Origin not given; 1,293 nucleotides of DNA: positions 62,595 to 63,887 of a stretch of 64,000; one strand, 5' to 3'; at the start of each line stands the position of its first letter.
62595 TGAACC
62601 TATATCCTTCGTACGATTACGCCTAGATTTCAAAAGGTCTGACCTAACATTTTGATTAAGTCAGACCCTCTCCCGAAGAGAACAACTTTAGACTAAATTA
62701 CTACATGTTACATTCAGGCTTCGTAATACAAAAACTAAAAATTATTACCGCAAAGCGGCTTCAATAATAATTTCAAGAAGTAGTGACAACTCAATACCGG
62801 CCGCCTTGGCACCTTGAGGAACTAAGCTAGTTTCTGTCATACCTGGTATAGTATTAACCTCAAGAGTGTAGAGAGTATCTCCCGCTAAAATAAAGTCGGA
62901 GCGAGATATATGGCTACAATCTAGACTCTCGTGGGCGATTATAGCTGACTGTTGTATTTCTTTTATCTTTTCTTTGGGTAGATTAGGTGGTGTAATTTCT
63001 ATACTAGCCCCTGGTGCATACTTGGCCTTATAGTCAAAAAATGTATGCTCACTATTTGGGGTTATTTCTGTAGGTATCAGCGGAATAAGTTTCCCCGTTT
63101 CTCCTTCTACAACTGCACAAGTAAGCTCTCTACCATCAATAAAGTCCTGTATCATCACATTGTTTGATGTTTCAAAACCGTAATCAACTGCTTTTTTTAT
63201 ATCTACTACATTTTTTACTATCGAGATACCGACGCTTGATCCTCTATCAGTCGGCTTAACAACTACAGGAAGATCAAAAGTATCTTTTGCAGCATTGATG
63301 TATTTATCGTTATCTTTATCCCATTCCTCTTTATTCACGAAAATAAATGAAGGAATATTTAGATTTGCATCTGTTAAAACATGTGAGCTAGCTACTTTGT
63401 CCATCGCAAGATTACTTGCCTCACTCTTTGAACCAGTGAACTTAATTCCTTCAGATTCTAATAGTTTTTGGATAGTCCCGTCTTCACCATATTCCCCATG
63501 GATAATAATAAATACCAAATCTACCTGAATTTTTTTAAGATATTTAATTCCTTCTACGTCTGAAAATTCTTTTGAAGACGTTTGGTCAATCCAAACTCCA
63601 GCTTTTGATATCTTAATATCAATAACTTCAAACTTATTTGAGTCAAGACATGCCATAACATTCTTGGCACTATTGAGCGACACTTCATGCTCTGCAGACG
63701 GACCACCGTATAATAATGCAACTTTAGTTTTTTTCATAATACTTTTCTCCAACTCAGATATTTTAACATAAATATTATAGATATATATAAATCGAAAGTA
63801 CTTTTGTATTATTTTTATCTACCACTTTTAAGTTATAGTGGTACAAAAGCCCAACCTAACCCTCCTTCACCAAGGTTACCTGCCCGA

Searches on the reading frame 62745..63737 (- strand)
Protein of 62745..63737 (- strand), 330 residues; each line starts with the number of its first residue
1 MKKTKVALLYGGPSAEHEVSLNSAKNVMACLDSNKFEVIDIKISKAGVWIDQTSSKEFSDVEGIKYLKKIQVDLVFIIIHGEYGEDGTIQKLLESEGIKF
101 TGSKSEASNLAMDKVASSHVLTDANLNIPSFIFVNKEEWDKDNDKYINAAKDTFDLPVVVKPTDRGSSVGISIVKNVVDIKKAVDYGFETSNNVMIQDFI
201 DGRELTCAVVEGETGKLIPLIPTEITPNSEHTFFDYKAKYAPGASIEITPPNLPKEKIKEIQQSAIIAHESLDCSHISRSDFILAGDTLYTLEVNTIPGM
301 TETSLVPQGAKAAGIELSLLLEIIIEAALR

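Call 42: find_encoding_contigs(protein=window:62745-63737:-, flank=10000, max_places=4)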
Protein window:62745-63737:- (330 aa): 2 contigs read that carry it; 1 place shown.
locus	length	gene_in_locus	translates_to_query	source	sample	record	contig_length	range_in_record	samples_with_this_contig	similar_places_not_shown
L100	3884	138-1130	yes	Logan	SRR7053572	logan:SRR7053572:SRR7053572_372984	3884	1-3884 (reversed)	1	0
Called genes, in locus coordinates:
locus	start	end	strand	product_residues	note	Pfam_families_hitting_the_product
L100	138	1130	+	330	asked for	PF01820:Dala_Dala_lig_N, PF02786:CPSase_L_D2 (faint), PF02655:ATP-grasp_3, PF08443:RimK (faint), PF02222:ATP-grasp (weak), PF07478:Dala_Dala_lig_C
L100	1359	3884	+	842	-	?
